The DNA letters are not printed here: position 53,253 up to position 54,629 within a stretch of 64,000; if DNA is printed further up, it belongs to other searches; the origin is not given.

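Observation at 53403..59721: Putative quaternary/N-methylated amine demethylation island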

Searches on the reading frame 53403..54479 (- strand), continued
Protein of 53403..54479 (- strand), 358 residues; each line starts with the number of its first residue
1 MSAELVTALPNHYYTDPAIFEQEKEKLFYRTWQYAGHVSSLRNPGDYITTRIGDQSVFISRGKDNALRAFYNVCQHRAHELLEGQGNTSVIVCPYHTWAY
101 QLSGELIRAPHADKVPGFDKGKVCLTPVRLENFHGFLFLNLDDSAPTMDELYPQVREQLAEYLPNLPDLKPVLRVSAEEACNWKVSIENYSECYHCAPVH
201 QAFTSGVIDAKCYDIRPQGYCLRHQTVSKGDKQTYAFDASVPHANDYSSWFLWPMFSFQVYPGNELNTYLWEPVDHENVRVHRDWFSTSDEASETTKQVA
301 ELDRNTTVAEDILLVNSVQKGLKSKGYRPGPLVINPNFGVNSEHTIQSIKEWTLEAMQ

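Call 52: get_annotated_region(hit=H20, flank=8000)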
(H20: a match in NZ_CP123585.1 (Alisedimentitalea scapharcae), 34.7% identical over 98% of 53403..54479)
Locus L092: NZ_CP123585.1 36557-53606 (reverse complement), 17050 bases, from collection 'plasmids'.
description: Alisedimentitalea scapharcae strain KCTC 42119 plasmid unnamed4, complete sequence
organism: Alisedimentitalea scapharcae (NCBI taxid 1524259)
taxonomy: Bacteria; Pseudomonadota; Alphaproteobacteria; Rhodobacterales; Paracoccaceae; Alisedimentitalea; Alisedimentitalea scapharcae
host: -; source: Anadara broughtonii; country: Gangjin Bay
typing (MOB-suite, as given by PLSDB): non-mobilizable
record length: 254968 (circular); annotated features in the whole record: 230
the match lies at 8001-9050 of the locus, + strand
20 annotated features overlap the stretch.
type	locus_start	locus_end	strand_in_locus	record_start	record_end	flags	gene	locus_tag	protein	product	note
CDS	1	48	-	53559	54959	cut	-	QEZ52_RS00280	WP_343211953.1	Glu/Leu/Phe/Val dehydrogenase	-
CDS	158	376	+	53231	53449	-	-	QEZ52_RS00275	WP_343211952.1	hypothetical protein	-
CDS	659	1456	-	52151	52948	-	-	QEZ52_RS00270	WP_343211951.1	IclR family transcriptional regulator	GO:0006355 - regulation of DNA-templated transcription [Evidence IEA]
CDS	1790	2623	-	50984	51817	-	-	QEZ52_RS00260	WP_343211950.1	3-keto-5-aminohexanoate cleavage protein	-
CDS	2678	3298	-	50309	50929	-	pcaG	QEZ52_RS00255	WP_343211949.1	protocatechuate 3,4-dioxygenase subunit alpha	GO:0046278 - 3,4-dihydroxybenzoate metabolic process [Evidence IEA]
CDS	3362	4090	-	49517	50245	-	pcaH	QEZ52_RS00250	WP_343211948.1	protocatechuate 3,4-dioxygenase subunit beta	GO:0046278 - 3,4-dihydroxybenzoate metabolic process [Evidence IEA]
CDS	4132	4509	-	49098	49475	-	pcaC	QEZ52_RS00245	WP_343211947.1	4-carboxymuconolactone decarboxylase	-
CDS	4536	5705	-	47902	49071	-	pobA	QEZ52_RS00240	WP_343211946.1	4-hydroxybenzoate 3-monooxygenase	GO:0018874 - benzoate metabolic process [Evidence IEA]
CDS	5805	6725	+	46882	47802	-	pcaQ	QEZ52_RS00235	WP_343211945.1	pca operon transcription factor PcaQ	GO:0019619 - 3,4-dihydroxybenzoate catabolic process [Evidence IEA]; GO:0045893 - positive regulation of DNA-templated ...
CDS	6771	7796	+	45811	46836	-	-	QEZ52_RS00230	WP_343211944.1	GlxA family transcriptional regulator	-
CDS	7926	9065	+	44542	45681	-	-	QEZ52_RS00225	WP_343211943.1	ring-hydroxylating oxygenase subunit alpha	-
CDS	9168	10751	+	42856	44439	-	betC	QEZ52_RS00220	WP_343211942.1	choline-sulfatase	-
CDS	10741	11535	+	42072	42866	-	-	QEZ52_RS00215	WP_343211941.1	SDR family oxidoreductase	-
CDS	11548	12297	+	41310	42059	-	-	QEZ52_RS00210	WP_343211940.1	SDR family oxidoreductase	-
CDS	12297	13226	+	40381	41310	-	-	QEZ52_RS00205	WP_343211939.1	3-hydroxyacyl-CoA dehydrogenase NAD-binding domain-containing protein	GO:0006631 - fatty acid metabolic process [Evidence IEA]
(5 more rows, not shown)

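Call 53: get_annotated_region(hit=H59, flank=5000)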
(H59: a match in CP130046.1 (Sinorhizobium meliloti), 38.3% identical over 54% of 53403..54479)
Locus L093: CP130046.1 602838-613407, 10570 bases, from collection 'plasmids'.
description: Sinorhizobium meliloti strain AK57 plasmid pSymA, complete sequence
organism: Sinorhizobium meliloti (NCBI taxid 382)
taxonomy: Bacteria; Pseudomonadota; Alphaproteobacteria; Hyphomicrobiales; Rhizobiaceae; Sinorhizobium; Sinorhizobium meliloti
host: -; source: Medicago,Cell culture; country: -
typing (MOB-suite, as given by PLSDB): conjugative; relaxase MOBQ; mating-pair formation MPF_T
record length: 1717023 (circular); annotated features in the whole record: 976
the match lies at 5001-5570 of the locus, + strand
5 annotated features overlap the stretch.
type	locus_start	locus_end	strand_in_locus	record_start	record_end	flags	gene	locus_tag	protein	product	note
CDS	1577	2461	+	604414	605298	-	-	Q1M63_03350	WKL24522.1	proline racemase family protein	-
CDS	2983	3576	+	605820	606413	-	-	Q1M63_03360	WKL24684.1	enolase C-terminal domain-like protein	-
CDS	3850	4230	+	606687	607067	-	-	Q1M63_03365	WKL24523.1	LysR family transcriptional regulator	-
CDS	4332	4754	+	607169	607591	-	-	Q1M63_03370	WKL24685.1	LysR substrate-binding domain-containing protein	-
CDS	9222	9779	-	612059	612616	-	-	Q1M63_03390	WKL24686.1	hypothetical protein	-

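Call 54: get_annotated_region(hit=H48, flank=5000)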
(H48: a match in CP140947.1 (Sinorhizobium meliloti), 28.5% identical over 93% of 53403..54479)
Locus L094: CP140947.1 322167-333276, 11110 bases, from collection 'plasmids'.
description: Sinorhizobium meliloti strain ml59 plasmid pSymA, complete sequence
organism: Sinorhizobium meliloti (NCBI taxid 382)
taxonomy: Bacteria; Pseudomonadota; Alphaproteobacteria; Hyphomicrobiales; Rhizobiaceae; Sinorhizobium; Sinorhizobium meliloti
host: -; source: Medicago lupulina,whole organism; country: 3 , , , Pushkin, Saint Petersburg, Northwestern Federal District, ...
typing (MOB-suite, as given by PLSDB): conjugative; relaxase MOBQ; mating-pair formation MPF_T
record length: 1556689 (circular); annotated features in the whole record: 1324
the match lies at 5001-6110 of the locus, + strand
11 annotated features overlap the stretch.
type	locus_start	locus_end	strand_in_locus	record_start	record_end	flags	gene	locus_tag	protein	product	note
CDS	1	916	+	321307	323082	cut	xsc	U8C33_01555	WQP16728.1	sulfoacetaldehyde acetyltransferase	-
CDS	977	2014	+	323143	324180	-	-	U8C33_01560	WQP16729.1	YeiH family protein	-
CDS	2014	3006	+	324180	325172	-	pta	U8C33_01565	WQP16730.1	phosphate acetyltransferase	-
CDS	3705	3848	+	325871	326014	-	-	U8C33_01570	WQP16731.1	AraC family transcriptional regulator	-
CDS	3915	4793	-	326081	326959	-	-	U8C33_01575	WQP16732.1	LysR substrate-binding domain-containing protein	-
CDS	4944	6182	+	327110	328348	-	-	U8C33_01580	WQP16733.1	aromatic ring-hydroxylating dioxygenase subunit alpha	-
CDS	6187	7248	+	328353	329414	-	stc4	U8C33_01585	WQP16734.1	stachydrine N-demethylase reductase subunit Stc4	-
CDS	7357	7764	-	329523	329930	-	-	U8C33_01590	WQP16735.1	Rrf2 family transcriptional regulator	-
CDS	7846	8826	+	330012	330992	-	-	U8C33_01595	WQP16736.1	alpha/beta hydrolase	-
CDS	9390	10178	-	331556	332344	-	-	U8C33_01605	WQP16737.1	alpha/beta hydrolase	-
CDS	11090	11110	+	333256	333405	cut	-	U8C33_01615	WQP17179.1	hypothetical protein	-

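Call 55: get_annotated_region(hit=H62, flank=4000)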
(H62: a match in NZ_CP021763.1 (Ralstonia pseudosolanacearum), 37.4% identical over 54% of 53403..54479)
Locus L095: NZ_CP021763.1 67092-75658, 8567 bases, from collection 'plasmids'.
description: Ralstonia pseudosolanacearum strain RS 476 plasmid unnamed, complete sequence
organism: Ralstonia pseudosolanacearum (NCBI taxid 1310165)
taxonomy: Bacteria; Pseudomonadota; Betaproteobacteria; Burkholderiales; Burkholderiaceae; Ralstonia; Ralstonia pseudosolanacearum
host: -; source: Solanum lycopersicum,Tomato with bacterial wilt symptoms; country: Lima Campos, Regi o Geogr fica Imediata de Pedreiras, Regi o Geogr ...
typing (MOB-suite, as given by PLSDB): mobilizable; relaxase MOBP
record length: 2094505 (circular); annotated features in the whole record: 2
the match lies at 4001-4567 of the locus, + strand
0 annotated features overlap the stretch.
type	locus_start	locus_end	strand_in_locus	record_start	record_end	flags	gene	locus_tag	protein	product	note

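Call 56: get_annotated_region(hit=H79, flank=2500)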
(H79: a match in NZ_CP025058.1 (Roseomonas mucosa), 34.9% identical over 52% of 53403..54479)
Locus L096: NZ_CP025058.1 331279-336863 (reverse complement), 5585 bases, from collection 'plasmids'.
description: Roseomonas mucosa strain HV3 plasmid unnamed1, complete sequence
organism: Roseomonas mucosa (NCBI taxid 207340)
taxonomy: Bacteria; Pseudomonadota; Alphaproteobacteria; Rhodospirillales; Acetobacteraceae; Roseomonas; Roseomonas mucosa
host: -; source: Homo sapiens,Clinical, healthy, human skin; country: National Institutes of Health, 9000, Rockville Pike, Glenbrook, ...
typing (MOB-suite, as given by PLSDB): non-mobilizable
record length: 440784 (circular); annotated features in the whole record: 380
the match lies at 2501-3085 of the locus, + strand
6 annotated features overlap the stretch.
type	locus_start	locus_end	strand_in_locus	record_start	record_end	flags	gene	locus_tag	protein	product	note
CDS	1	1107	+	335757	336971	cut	-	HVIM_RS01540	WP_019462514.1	MFS transporter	GO:0055085 - transmembrane transport [Evidence IEA]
CDS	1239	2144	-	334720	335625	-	-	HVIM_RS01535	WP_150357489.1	LysR family transcriptional regulator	-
CDS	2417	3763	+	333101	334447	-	benA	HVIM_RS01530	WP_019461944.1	benzoate 1,2-dioxygenase large subunit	GO:0044237 - cellular metabolic process [Evidence IEA]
CDS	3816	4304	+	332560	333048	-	benB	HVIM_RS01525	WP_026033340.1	benzoate 1,2-dioxygenase small subunit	GO:0006725 - cellular aromatic compound metabolic process [Evidence IEA]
CDS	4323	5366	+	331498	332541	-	benC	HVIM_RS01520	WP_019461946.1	benzoate 1,2-dioxygenase electron transfer component BenC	-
CDS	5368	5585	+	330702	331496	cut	-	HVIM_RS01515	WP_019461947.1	1,6-dihydroxycyclohexa-2,4-diene-1-carboxylate dehydrogenase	-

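Call 57: get_annotated_region(hit=H8, flank=3000)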
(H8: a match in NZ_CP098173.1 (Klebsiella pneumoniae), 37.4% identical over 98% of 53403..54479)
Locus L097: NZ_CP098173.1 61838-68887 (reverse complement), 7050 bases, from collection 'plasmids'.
description: Klebsiella pneumoniae strain Z0117KP0003 plasmid pZ0117KP0003-4, complete sequence
organism: Klebsiella pneumoniae (NCBI taxid 573)
taxonomy: Bacteria; Pseudomonadota; Gammaproteobacteria; Enterobacterales; Enterobacteriaceae; Klebsiella; Klebsiella pneumoniae
host: -; source: Canis lupus familiaris,Rectal swab; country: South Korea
typing (MOB-suite, as given by PLSDB): non-mobilizable
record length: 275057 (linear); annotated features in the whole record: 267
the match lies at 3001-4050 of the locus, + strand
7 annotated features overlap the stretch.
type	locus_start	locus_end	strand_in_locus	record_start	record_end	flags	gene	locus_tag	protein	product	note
CDS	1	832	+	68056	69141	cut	-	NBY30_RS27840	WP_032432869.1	tartrate dehydrogenase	GO:0046395 - carboxylic acid catabolic process [Evidence IEA]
CDS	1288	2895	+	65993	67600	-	-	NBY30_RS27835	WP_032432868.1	BCCT family transporter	-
CDS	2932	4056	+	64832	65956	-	-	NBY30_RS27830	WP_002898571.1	carnitine monooxygenase, oxygenase subunit YeaW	-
CDS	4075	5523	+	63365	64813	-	-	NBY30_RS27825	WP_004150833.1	NAD-dependent succinate-semialdehyde dehydrogenase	-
CDS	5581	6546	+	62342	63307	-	-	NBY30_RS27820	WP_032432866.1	PDR/VanB family oxidoreductase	-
CDS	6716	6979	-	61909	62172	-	-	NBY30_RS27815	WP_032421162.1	hypothetical protein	-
CDS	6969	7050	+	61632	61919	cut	-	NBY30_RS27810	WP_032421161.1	hypothetical protein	-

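Call 74: predict_structure(alignment_id=A1)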
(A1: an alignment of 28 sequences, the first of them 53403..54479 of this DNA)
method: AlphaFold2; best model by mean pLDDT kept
length: 358 residues; sequences in the alignment: 28
mean_pLDDT: 77.8   pTM: 0.81
mean pLDDT of the five models: 77.8, 77.7, 75.9, 74.4, 69.8
residues with pLDDT >= 90: 114; 70-90: 143; 50-70: 66; < 50: 35
segments of 3 or more residues with pLDDT < 50: 1-12, 321-343
pLDDT, mean of each block of 10 residues (from residue 1): 35 64 79 93 96 91 96 81 94 88 92 86 91 95 89 90 88 89 73 55 64 69 76 73 87 87 90 86 91 86 72 61 40 40 51 61
secondary structure, 60 per line:
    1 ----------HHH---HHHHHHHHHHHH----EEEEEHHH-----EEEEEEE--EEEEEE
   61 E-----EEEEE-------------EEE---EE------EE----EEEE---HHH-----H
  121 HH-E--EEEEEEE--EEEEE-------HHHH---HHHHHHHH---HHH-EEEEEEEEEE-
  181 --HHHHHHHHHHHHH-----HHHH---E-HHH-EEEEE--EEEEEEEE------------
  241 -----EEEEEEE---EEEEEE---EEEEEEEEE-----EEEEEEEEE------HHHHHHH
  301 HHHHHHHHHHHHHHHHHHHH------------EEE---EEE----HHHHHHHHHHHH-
elements in order: H17-28 E33-37 E46-52 E55-61 E67-71 E85-87 E105-108 E127-133 E136-140 H148-151 H155-162 E170-179 H183-195 H201-204 E214-218 E221-228 E246-252 E256-261 E265-273 E279-287 H294-320 E333-335 E339-341 H346-357

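Call 77: fold_search(model_id=the predicted structure, library=pdb)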
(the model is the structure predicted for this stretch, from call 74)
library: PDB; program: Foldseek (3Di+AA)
matches with E <= 10: 1294; with E <= 0.001: 196
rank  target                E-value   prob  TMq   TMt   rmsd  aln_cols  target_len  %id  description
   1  6y9c                  1.6e-35  1.00  0.83  0.82   3.9       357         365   35  The structure of a quaternary ammonium Rieske monooxygenase reveals insights into carnitine oxidation by gut microbiota  (released 2021-03-31)
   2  6zgp_K                1.6e-35  1.00  0.81  0.81   4.1       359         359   35  Crystal structure of the quaternary ammonium Rieske monooxygenase CntA in complex with inhibitor MMV12 (MMV020670) (released 2020-11-18)
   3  6zgp_I                4.1e-35  1.00  0.80  0.80   4.0       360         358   36  Crystal structure of the quaternary ammonium Rieske monooxygenase CntA in complex with inhibitor MMV12 (MMV020670) (released 2020-11-18)
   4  6zgp_A                5.4e-35  1.00  0.82  0.81   4.0       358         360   35  Crystal structure of the quaternary ammonium Rieske monooxygenase CntA in complex with inhibitor MMV12 (MMV020670) (released 2020-11-18)
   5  6zgp_C                5.4e-35  1.00  0.80  0.81   4.1       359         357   36  Crystal structure of the quaternary ammonium Rieske monooxygenase CntA in complex with inhibitor MMV12 (MMV020670) (released 2020-11-18)
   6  6zgp_B                8.5e-35  1.00  0.82  0.82   4.0       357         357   36  Crystal structure of the quaternary ammonium Rieske monooxygenase CntA in complex with inhibitor MMV12 (MMV020670) (released 2020-11-18)
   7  6zgp_G                8.5e-35  1.00  0.82  0.81   4.0       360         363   36  Crystal structure of the quaternary ammonium Rieske monooxygenase CntA in complex with inhibitor MMV12 (MMV020670) (released 2020-11-18)
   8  6zgp_F                9.6e-35  1.00  0.81  0.81   3.9       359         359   36  Crystal structure of the quaternary ammonium Rieske monooxygenase CntA in complex with inhibitor MMV12 (MMV020670) (released 2020-11-18)
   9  6y8s                  1.1e-34  1.00  0.80  0.82   3.8       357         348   35  Crystal structure of the quaternary ammonium Rieske monooxygenase CntA in complex with substrate gamma-butyrobetaine (released 2020-11-18)
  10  6zgp_H                1.3e-34  1.00  0.81  0.81   3.9       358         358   35  Crystal structure of the quaternary ammonium Rieske monooxygenase CntA in complex with inhibitor MMV12 (MMV020670) (released 2020-11-18)
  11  6y9d_A                2.1e-34  1.00  0.80  0.81   3.8       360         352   36  Crystal structure of the quaternary ammonium Rieske monooxygenase CntA in complex with substrate L-Carnitine (released 2020-11-18)
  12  6zgp_J                3.7e-34  1.00  0.80  0.81   4.0       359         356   36  Crystal structure of the quaternary ammonium Rieske monooxygenase CntA in complex with inhibitor MMV12 (MMV020670) (released 2020-11-18)
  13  6y8j                  5.0e-34  1.00  0.78  0.82   4.0       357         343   35  Crystal structure of the apo form of a quaternary ammonium Rieske monooxygenase CntA (released 2020-11-18)
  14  4quq                  1.6e-27  1.00  0.77  0.69   4.9       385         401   27  Crystal structure of stachydrine demethylase in complex with azide (released 2015-07-15)
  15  4qur                  2.3e-27  1.00  0.76  0.67   5.1       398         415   26  Crystal Structure of stachydrine demethylase in complex with cyanide, oxygen, and N-methyl proline in a new orientation (released 2015-07-15)
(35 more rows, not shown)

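Call 78: search_protein_families(library=pfam, max_evalue=0.001, proteins=[L067:11085-11510:+, L067:15254-16498:+, L067:16897-17745:+, L067:17922-19211:+, L067:19276-20139:+, L038:11264-12709:-, L038:13103-13909:+, L038:13948-14709:+, L038:16208-17245:-, L006:5120-6184:-])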
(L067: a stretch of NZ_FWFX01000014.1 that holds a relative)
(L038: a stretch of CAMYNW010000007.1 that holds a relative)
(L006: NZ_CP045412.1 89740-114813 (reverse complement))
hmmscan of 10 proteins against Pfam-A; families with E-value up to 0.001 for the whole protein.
L067:11085-11510:+ (141 aa): 1 family
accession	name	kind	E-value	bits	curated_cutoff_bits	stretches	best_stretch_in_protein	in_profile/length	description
PF04828.22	GFA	-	1.1e-21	77.5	24.3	1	4-111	2-114/115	Glutathione-dependent formaldehyde-activating enzyme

L067:15254-16498:+ (414 aa): 2 families
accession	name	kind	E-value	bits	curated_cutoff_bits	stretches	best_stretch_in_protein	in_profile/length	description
PF04432.18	FrhB_FdhB_C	-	4.7e-22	78.9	23.3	1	174-332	3-144/150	Coenzyme F420 hydrogenase/dehydrogenase, beta subunit C terminus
PF04422.18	FrhB_FdhB_N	-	5.6e-15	55.7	22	1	91-164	4-76/78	Coenzyme F420 hydrogenase/dehydrogenase, beta subunit N-term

L067:16897-17745:+ (282 aa): 1 family
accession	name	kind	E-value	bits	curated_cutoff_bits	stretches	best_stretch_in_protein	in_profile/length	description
PF05853.18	BKACE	-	5.5e-91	305.1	24.8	1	9-278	1-274/274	beta-keto acid cleavage enzyme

L067:17922-19211:+ (429 aa): 1 family
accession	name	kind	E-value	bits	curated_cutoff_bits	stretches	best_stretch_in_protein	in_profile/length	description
PF13609.12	Porin_4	-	4.5e-48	165.1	27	1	63-411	2-309/310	Gram-negative porin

L067:19276-20139:+ (287 aa): 2 families
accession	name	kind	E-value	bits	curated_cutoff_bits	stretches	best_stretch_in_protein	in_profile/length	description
PF00685.33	Sulfotransfer_1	-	7.3e-28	98.1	22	1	17-284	4-255/255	Sulfotransferase domain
PF13469.12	Sulfotransfer_3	-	1.2e-08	35.9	27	1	124-216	128-215/216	Sulfotransferase family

L038:11264-12709:- (481 aa): 3 families
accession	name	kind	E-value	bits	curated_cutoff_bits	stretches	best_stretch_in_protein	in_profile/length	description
PF14821.11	Thr_synth_N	-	5.5e-26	91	25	1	3-82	1-79/79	Threonine synthase N terminus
PF00291.31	PALP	-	3e-19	69.9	35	1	105-421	28-294/295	Pyridoxal-phosphate dependent enzyme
PF24857.1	THR4_C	-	6.6e-08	33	27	1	396-437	1-43/85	Threonine synthase, C-terminal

L038:13103-13909:+ (268 aa): 2 families
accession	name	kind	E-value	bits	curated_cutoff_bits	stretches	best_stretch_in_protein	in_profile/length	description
PF00497.25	SBP_bac_3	-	2.9e-36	124.6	26.4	1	27-257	1-130/132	Bacterial extracellular solute-binding proteins, family 3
PF10613.14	Lig_chan-Glu_bd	-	7.4e-10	39.4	30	1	71-112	65-106/115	Ligated ion channel L-glutamate- and glycine-binding site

L038:13948-14709:+ (253 aa): 1 family
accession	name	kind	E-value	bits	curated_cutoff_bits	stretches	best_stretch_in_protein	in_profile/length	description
PF00528.27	BPD_transp_1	-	3.6e-17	63.1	26.4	1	52-241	2-178/184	Binding-protein-dependent transport system inner membrane component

L038:16208-17245:- (345 aa): 2 families
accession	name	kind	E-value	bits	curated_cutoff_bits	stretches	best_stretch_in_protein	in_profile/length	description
PF02423.21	OCD_Mu_crystall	-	1e-47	163.1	24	1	34-336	9-306/314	Ornithine cyclodeaminase/mu-crystallin family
PF01488.26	Shikimate_DH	-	0.00033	21.2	24.3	1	155-245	12-101/138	Shikimate / quinate 5-dehydrogenase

L006:5120-6184:- (354 aa): 3 families
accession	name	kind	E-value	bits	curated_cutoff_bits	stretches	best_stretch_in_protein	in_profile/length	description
PF13416.11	SBP_bac_8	-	8.1e-23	82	27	1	53-315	3-273/279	Bacterial extracellular solute-binding protein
PF13343.11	SBP_bac_6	-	1e-22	81.3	24.6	1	92-320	16-231/245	Bacterial extracellular solute-binding protein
PF01547.30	SBP_bac_1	-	8.6e-13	49.4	26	1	46-291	6-306/307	Bacterial extracellular solute-binding protein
